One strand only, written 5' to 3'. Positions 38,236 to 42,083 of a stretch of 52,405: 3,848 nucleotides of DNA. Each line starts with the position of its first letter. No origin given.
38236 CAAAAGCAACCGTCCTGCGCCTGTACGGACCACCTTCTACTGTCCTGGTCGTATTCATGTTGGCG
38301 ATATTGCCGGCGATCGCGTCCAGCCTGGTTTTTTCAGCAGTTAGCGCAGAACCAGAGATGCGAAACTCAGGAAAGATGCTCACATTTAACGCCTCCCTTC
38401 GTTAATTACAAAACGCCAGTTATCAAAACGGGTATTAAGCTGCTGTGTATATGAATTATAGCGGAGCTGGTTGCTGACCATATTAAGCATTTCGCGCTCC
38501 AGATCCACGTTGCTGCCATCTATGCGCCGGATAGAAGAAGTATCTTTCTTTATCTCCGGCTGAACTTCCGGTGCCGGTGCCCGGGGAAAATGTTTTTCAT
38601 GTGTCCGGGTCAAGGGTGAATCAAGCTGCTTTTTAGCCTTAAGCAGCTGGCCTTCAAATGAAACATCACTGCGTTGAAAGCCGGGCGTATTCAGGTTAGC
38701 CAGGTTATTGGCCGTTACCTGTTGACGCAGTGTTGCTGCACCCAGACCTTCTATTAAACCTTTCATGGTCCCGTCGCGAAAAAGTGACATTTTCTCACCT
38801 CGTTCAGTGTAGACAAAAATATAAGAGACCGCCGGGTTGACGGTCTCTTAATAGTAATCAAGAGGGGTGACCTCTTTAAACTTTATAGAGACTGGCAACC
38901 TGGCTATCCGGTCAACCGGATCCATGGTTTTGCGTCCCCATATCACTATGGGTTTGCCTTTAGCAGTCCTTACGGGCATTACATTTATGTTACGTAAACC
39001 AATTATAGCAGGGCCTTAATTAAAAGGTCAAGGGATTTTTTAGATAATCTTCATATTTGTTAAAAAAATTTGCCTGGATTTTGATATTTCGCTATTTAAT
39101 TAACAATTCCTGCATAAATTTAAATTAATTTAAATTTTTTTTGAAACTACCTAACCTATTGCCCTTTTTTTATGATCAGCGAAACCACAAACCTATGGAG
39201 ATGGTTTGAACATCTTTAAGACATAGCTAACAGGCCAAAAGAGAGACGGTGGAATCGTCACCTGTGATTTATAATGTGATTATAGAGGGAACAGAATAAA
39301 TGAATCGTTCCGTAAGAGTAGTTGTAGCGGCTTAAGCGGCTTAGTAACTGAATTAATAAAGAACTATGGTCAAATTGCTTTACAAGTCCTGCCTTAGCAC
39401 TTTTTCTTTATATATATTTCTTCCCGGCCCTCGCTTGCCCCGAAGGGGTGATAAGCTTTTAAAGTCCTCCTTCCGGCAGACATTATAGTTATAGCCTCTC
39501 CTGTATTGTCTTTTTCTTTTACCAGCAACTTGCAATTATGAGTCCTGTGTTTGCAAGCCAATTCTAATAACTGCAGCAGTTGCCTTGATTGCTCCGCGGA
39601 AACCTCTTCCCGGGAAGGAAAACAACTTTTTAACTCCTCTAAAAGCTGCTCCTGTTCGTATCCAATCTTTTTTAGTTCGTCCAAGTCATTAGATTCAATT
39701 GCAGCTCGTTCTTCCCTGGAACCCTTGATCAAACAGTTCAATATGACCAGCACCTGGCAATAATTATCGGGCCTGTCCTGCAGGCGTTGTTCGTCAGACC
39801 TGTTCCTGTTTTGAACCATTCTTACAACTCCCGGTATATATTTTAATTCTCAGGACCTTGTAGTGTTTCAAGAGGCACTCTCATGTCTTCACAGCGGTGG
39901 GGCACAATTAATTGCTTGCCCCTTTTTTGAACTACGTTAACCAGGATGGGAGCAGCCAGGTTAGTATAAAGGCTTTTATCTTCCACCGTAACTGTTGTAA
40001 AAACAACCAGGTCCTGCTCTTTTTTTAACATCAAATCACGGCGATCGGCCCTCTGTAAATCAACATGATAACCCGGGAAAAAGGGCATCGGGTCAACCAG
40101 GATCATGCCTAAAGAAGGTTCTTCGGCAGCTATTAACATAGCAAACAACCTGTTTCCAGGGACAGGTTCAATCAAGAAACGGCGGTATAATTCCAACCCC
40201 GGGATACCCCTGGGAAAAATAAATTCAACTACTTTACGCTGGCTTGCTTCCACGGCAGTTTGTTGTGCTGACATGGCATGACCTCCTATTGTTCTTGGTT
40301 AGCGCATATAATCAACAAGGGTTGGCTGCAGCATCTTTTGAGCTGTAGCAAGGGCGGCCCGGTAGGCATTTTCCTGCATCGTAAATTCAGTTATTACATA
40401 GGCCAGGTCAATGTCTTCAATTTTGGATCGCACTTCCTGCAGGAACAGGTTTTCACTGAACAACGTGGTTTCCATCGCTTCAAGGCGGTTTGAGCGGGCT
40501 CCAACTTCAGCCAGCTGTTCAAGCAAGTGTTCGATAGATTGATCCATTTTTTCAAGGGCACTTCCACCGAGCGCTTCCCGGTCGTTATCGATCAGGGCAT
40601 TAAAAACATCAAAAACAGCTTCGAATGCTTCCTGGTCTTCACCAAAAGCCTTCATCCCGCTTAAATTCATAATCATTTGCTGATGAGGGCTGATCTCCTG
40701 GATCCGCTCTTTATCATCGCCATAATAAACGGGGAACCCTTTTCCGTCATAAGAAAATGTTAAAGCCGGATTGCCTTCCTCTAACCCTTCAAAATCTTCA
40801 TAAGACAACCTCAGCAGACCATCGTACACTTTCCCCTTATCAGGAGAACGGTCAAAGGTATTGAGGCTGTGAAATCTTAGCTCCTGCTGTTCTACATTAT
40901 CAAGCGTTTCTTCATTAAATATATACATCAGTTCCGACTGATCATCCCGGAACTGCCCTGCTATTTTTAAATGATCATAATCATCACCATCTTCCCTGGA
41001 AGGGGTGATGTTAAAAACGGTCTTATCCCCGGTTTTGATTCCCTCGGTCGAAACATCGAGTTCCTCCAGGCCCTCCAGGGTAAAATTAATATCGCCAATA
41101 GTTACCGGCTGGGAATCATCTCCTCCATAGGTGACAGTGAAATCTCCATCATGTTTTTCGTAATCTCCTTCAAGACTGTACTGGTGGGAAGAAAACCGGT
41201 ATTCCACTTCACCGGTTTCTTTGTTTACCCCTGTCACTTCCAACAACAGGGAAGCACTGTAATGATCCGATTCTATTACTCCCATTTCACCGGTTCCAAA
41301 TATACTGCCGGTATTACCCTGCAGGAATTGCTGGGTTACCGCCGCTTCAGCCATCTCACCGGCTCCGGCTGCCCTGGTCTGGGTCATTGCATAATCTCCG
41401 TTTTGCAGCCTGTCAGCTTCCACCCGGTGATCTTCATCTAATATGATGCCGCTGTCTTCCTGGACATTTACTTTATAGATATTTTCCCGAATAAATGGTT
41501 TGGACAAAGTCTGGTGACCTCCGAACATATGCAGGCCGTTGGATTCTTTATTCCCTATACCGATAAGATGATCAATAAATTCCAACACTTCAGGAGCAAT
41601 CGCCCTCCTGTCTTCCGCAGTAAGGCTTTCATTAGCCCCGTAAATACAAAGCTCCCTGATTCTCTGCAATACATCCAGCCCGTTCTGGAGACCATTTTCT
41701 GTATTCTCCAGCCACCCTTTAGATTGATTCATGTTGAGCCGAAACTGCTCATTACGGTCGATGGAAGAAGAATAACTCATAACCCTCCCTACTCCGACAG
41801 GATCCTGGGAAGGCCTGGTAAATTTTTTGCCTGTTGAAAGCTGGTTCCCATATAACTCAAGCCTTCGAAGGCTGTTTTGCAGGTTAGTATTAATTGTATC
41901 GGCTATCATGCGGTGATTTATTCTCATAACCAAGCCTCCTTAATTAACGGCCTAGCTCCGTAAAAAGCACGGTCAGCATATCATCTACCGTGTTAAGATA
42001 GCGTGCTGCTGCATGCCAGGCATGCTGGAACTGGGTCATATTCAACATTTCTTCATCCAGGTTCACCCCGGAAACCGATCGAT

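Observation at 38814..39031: c-di-GMP-I riboswitch with terminator controls entry into the >30-kb flgB flagellar operon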

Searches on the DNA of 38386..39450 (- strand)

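Call 4: search_rna_families(source=window, start=38700, end=39450, threshold=evalue, max_evalue=10, show_alignments=4)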
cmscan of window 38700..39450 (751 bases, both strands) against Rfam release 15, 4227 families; matches with E-value up to 10: 5.
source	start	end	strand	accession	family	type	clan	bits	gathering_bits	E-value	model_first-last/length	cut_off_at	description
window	38890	38967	-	RF03167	c-di-GMP-I-GGC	Cis-reg; riboswitch;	CL00126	65.7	59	3.3e-15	1-80/80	no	c-di-GMP-I-GGC riboswitch aptamer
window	38825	38911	+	RF03583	MIR781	Gene; miRNA;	-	19.8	88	0.74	1-94/94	no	MIR781 microRNA precursor family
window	39384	39419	-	RF01726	SAM-II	Cis-reg; riboswitch;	-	16.7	44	2.5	1-60/60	no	SAM-II riboswitch aptamer (SAM-II long loop)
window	38881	38926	-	RF03058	sul1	Cis-reg; riboswitch;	-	15.6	36.2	3.4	1-56/56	no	sul1 RNA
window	38877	38953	-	RF02931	Bacilli-1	Gene; sRNA;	-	13.7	55.6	4.6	1-65/65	no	Bacilli-1 RNA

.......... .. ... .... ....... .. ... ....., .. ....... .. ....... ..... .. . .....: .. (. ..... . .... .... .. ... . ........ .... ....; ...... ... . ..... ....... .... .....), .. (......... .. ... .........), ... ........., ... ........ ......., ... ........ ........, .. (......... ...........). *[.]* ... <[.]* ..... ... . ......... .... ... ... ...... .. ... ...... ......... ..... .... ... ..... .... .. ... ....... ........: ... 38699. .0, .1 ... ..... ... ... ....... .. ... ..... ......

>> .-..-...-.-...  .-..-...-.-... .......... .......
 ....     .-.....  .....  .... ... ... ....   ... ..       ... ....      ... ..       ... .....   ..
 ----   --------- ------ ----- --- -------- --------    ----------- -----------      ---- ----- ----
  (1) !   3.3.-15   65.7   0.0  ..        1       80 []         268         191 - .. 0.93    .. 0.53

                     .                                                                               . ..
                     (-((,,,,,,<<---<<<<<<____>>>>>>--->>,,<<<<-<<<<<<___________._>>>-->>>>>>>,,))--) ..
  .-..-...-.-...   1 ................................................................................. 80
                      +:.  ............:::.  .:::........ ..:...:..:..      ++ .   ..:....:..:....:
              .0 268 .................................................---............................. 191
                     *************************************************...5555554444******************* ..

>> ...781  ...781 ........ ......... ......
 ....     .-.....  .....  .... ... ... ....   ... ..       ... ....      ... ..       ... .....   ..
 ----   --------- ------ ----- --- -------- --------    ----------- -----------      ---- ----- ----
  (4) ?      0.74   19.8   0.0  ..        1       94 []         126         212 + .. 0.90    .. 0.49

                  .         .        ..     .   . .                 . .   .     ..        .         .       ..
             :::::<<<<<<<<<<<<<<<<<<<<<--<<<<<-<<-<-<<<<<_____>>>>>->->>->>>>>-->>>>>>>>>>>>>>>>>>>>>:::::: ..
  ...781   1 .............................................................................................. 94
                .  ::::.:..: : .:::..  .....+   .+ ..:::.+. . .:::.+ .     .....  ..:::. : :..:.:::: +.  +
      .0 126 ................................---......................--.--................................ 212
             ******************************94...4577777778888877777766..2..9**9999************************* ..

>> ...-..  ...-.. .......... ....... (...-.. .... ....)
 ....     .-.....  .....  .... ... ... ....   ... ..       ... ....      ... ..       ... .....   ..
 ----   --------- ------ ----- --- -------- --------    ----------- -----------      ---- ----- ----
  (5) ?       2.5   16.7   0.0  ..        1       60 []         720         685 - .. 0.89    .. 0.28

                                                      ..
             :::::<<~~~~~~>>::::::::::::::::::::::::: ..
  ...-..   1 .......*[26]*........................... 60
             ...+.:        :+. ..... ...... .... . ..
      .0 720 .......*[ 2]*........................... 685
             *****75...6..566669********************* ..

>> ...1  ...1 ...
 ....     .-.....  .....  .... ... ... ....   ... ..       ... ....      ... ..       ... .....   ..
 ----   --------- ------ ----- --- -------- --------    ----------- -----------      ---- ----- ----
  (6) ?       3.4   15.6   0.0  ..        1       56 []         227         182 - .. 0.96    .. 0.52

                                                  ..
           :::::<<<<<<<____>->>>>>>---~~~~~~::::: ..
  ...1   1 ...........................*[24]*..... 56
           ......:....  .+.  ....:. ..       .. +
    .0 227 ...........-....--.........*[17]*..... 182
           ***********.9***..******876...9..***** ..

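Call 17: search_rna_families(sources=[L002, L003, L004, L005, L006, L007, L008, L009, L010, L011, L012, L013, L014, L015, L016, L017, L018, L019, L020, L021], threshold=gathering)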
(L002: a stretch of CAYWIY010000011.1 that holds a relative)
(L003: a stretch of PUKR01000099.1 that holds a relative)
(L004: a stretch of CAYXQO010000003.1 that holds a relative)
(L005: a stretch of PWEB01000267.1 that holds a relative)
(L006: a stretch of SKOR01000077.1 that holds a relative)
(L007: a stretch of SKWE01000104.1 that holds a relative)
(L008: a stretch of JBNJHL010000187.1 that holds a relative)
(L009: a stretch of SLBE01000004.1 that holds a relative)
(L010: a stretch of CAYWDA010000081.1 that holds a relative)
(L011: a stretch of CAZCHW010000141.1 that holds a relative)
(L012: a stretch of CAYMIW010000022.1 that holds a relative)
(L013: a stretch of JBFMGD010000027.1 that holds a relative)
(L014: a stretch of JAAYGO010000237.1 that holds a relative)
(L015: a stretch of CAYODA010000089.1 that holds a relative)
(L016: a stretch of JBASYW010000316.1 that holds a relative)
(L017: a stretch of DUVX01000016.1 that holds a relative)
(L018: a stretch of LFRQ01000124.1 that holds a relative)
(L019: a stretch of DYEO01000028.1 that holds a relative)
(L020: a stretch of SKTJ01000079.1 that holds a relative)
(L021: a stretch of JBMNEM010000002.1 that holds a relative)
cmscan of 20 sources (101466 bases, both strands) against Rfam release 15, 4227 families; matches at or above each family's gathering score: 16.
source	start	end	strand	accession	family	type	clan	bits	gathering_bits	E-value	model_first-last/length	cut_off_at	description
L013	2325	2404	+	RF03167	c-di-GMP-I-GGC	Cis-reg; riboswitch;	CL00126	71.8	59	7.8e-15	1-80/80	no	c-di-GMP-I-GGC riboswitch aptamer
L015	1016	1090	+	RF03167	c-di-GMP-I-GGC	Cis-reg; riboswitch;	CL00126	69.8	59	2.9e-14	1-80/80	no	c-di-GMP-I-GGC riboswitch aptamer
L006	2331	2409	+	RF03167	c-di-GMP-I-GGC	Cis-reg; riboswitch;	CL00126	67.1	59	1.8e-13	1-80/80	no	c-di-GMP-I-GGC riboswitch aptamer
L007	2329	2406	+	RF03167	c-di-GMP-I-GGC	Cis-reg; riboswitch;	CL00126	66.8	59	2.1e-13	1-80/80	no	c-di-GMP-I-GGC riboswitch aptamer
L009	733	811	+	RF03167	c-di-GMP-I-GGC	Cis-reg; riboswitch;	CL00126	64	59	1.3e-12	1-80/80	no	c-di-GMP-I-GGC riboswitch aptamer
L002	2320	2397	+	RF01051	c-di-GMP-I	Cis-reg; riboswitch;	CL00126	63.4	35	7.3e-10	1-87/87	no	c-di-GMP-I riboswitch aptamer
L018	2331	2411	+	RF03167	c-di-GMP-I-GGC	Cis-reg; riboswitch;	CL00126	63.4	59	2e-12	1-80/80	no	c-di-GMP-I-GGC riboswitch aptamer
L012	2335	2411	+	RF03167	c-di-GMP-I-GGC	Cis-reg; riboswitch;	CL00126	63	59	2.5e-12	1-80/80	no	c-di-GMP-I-GGC riboswitch aptamer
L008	1833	1911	+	RF01051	c-di-GMP-I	Cis-reg; riboswitch;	CL00126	62.7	35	1.1e-09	1-87/87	no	c-di-GMP-I riboswitch aptamer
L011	2001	2077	+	RF01051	c-di-GMP-I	Cis-reg; riboswitch;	CL00126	62.2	35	1.5e-09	1-87/87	no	c-di-GMP-I riboswitch aptamer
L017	2364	2438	+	RF03167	c-di-GMP-I-GGC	Cis-reg; riboswitch;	CL00126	61.6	59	6.6e-12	1-80/80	no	c-di-GMP-I-GGC riboswitch aptamer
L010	1602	1679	+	RF03167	c-di-GMP-I-GGC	Cis-reg; riboswitch;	CL00126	61.3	59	7.7e-12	1-80/80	no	c-di-GMP-I-GGC riboswitch aptamer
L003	2305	2385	+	RF03167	c-di-GMP-I-GGC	Cis-reg; riboswitch;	CL00126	60.6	59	1.3e-11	1-80/80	no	c-di-GMP-I-GGC riboswitch aptamer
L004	2306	2385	+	RF01051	c-di-GMP-I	Cis-reg; riboswitch;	CL00126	59.7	35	5.7e-09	1-87/87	no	c-di-GMP-I riboswitch aptamer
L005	2326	2404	+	RF01051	c-di-GMP-I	Cis-reg; riboswitch;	CL00126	55.2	35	7.2e-08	1-87/87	no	c-di-GMP-I riboswitch aptamer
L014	2325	2403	+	RF01051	c-di-GMP-I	Cis-reg; riboswitch;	CL00126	44.8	35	2.6e-05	1-87/87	no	c-di-GMP-I riboswitch aptamer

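Call 18: search_rna_families(sources=[L022, L023, L024, L025, L026, L027, L028, L029, L030, L031, L032, L033, L034, L035, L036, L037, L039, L040, L041, L043], threshold=gathering)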
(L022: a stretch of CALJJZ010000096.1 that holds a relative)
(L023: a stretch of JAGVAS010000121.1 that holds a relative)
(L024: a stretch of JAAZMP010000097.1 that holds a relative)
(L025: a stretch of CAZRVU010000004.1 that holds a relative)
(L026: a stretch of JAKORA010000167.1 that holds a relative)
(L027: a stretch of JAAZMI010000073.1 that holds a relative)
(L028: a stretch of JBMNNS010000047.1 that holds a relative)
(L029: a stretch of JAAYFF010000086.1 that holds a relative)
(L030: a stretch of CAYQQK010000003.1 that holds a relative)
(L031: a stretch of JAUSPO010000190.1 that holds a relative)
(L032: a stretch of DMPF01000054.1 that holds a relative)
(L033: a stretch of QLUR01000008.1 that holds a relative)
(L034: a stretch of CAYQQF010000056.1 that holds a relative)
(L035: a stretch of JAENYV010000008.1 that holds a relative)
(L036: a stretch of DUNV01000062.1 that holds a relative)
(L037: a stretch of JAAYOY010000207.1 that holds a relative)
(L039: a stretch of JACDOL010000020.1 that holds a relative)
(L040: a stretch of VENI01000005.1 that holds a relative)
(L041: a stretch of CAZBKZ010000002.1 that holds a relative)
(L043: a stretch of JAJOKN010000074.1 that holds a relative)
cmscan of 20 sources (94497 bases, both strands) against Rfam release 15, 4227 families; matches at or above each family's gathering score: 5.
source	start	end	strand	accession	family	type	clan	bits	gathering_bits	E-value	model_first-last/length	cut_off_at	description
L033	2342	2428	+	RF01051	c-di-GMP-I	Cis-reg; riboswitch;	CL00126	89.3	35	3.3e-16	1-87/87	no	c-di-GMP-I riboswitch aptamer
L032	2265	2352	+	RF01051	c-di-GMP-I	Cis-reg; riboswitch;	CL00126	87.1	35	1.1e-15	1-87/87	no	c-di-GMP-I riboswitch aptamer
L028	3667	3756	+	RF01051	c-di-GMP-I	Cis-reg; riboswitch;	CL00126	72.6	35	3.9e-12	1-87/87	no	c-di-GMP-I riboswitch aptamer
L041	2342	2418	+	RF03167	c-di-GMP-I-GGC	Cis-reg; riboswitch;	CL00126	63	59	2.3e-12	1-80/80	no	c-di-GMP-I-GGC riboswitch aptamer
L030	2300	2374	+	RF01051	c-di-GMP-I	Cis-reg; riboswitch;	CL00126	61.2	35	2.3e-09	1-87/87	no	c-di-GMP-I riboswitch aptamer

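Call 62: search_rna_families(sources=[L002, L033, L014, L011], threshold=gathering, show_alignments=4)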
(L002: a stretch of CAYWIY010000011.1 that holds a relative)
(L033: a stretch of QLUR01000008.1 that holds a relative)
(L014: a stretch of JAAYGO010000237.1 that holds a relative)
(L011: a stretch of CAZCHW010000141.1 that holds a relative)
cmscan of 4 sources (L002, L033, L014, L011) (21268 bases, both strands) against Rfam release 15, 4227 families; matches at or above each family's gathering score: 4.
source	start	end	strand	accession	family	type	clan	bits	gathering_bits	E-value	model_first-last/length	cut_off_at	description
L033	2342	2428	+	RF01051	c-di-GMP-I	Cis-reg; riboswitch;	CL00126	89.3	35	7.4e-17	1-87/87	no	c-di-GMP-I riboswitch aptamer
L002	2320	2397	+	RF01051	c-di-GMP-I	Cis-reg; riboswitch;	CL00126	63.4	35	1.5e-10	1-87/87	no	c-di-GMP-I riboswitch aptamer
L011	2001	2077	+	RF01051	c-di-GMP-I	Cis-reg; riboswitch;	CL00126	62.2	35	3.1e-10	1-87/87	no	c-di-GMP-I riboswitch aptamer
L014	2325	2403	+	RF01051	c-di-GMP-I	Cis-reg; riboswitch;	CL00126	44.8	35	5.4e-06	1-87/87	no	c-di-GMP-I riboswitch aptamer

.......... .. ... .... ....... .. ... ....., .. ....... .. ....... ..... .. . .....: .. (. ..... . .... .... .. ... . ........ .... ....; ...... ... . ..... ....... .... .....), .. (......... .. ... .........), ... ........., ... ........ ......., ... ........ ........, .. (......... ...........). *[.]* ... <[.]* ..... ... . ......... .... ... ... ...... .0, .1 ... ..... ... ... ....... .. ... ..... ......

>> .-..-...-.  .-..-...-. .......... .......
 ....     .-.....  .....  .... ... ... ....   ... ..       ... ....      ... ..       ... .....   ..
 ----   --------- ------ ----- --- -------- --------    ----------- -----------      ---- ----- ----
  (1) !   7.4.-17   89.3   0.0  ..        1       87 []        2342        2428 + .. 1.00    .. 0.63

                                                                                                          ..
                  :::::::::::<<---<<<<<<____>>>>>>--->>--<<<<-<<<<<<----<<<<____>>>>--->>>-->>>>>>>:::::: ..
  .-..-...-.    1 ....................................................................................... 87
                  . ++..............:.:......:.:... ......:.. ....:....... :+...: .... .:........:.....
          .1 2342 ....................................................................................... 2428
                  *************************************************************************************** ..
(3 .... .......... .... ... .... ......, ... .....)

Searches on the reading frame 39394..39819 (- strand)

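Call 21: search_protein_families(library=pfam, proteins=[window:39394-39819:-], max_evalue=0.001)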
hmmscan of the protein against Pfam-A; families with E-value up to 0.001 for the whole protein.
window:39394-39819:- (141 aa): 1 family
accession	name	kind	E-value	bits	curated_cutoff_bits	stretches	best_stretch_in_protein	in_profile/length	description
PF05130.17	FlgN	-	0.00025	21.9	30.5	0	24-77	14-67/147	FlgN protein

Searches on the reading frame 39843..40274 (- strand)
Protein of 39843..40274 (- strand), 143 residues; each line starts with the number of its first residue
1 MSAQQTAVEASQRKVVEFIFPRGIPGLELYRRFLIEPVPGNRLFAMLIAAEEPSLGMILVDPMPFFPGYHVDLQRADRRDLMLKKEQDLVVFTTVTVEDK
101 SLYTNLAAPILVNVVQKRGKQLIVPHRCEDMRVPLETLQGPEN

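Call 21: search_protein_families(library=pfam, proteins=[window:39843-40274:-], max_evalue=0.001)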
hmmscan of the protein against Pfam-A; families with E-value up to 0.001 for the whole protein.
window:39843-40274:- (143 aa): 1 family
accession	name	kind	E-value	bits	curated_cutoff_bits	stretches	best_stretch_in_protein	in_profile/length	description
PF02623.20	FliW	-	1.7e-26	92.9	25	1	20-134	3-121/122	FliW protein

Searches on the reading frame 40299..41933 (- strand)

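Call 21: search_protein_families(library=pfam, proteins=[window:40299-41933:-], max_evalue=0.001)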
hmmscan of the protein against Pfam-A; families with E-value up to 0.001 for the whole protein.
window:40299-41933:- (544 aa): 2 families
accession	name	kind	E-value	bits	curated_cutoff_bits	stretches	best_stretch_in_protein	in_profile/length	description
PF00669.25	Flagellin_N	-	2.6e-16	60.4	26.6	1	5-142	1-139/139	Bacterial flagellin N-terminal helical region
PF00700.27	Flagellin_C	-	9e-06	26.4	23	1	460-536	1-80/86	Bacterial flagellin C-terminal helical region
